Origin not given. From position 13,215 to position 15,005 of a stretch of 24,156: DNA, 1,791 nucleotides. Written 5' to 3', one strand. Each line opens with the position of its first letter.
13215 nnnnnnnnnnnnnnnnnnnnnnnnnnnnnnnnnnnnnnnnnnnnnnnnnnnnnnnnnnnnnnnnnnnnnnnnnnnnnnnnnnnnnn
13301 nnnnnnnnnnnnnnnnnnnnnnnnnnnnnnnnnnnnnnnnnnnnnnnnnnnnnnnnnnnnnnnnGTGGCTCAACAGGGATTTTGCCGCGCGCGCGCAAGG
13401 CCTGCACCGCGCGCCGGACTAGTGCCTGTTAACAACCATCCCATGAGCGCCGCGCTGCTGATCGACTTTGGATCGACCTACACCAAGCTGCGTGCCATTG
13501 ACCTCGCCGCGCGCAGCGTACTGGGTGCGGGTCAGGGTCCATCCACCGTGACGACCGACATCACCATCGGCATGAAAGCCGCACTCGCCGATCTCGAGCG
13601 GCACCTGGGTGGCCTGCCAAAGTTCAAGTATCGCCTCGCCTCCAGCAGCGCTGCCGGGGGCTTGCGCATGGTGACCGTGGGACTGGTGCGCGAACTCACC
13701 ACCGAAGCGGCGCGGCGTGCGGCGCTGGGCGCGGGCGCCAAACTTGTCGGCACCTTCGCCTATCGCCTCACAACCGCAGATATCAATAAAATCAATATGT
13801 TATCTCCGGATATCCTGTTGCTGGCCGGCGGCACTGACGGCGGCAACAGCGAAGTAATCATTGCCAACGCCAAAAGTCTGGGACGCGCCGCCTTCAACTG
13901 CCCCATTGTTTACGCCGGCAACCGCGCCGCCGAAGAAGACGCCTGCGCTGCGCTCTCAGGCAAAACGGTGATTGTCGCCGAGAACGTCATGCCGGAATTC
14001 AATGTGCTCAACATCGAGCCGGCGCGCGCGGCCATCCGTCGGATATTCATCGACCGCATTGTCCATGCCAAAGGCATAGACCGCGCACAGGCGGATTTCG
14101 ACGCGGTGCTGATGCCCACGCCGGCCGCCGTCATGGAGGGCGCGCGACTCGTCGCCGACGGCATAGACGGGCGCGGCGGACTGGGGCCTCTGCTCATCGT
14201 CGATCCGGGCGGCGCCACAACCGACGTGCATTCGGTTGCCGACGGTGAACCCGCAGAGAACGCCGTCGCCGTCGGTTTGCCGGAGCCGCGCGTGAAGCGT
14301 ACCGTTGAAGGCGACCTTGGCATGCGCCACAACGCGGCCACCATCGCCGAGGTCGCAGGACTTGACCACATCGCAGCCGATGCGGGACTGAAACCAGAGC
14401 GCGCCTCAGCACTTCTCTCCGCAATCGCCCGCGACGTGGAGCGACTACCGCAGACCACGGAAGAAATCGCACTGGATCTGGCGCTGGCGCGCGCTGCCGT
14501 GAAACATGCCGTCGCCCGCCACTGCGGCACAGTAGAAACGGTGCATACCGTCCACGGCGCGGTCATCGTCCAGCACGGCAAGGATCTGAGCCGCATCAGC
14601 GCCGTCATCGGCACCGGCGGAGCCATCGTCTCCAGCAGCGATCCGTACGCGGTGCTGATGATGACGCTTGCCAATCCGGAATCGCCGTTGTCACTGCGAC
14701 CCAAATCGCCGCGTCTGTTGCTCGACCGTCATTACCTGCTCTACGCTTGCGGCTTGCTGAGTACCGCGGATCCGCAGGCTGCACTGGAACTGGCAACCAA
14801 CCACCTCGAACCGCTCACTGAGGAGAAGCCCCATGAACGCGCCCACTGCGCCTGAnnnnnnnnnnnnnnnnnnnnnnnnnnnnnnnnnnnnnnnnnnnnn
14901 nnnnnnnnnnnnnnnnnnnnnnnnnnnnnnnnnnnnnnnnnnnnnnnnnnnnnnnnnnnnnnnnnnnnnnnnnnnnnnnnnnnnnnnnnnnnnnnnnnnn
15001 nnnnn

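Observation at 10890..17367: Candidate new B12-dependent catabolic pathway: glutamate-mutase-type S/L/E genes with an MLE-like enzyme, an MDR reductase and a Bug protein, but no methylaspartate lyase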

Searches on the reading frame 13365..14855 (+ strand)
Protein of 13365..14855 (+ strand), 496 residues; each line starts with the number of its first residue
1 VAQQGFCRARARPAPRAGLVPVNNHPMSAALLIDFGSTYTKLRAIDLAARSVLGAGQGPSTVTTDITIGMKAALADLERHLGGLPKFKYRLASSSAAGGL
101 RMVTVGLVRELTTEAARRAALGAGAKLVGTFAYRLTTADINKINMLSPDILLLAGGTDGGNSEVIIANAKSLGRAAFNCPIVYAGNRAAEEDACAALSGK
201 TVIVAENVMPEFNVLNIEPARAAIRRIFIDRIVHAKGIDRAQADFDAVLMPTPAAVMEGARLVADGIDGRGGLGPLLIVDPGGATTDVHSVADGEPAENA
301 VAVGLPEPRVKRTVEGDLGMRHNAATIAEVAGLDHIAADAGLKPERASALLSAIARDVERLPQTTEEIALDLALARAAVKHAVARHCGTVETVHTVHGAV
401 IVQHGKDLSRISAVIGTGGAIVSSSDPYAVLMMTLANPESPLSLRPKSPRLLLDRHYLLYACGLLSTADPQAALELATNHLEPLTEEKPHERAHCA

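Call 3: search_protein_families(library=pfam, proteins=[window:13365-14855:+])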
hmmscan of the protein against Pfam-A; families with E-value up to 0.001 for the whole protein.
window:13365-14855:+ (496 aa): 1 family
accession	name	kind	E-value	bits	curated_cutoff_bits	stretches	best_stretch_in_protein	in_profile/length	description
PF13941.12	MutL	-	1.1e-155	519.3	27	1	31-480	2-449/450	MutL protein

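Call 4: search_protein_families(library=ncbifam, proteins=[window:13365-14855:+])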
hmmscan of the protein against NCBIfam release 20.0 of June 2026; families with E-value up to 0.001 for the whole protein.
window:13365-14855:+ (496 aa): 3 families
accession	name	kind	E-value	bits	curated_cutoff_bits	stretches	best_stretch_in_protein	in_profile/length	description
NF040745.1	accessory_GlmL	equivalog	5.1e-169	562.9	475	1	30-482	1-458/459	methylaspartate mutase accessory protein GlmL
TIGR01319.1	glmL_fam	subfamily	2.2e-116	389.4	204.05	1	33-478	1-452/456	GlmL family protein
NF040744.1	ornith_Or-4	equivalog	4.2e-110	368.4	600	1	31-482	4-448/448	GlmL-related ornithine degradation protein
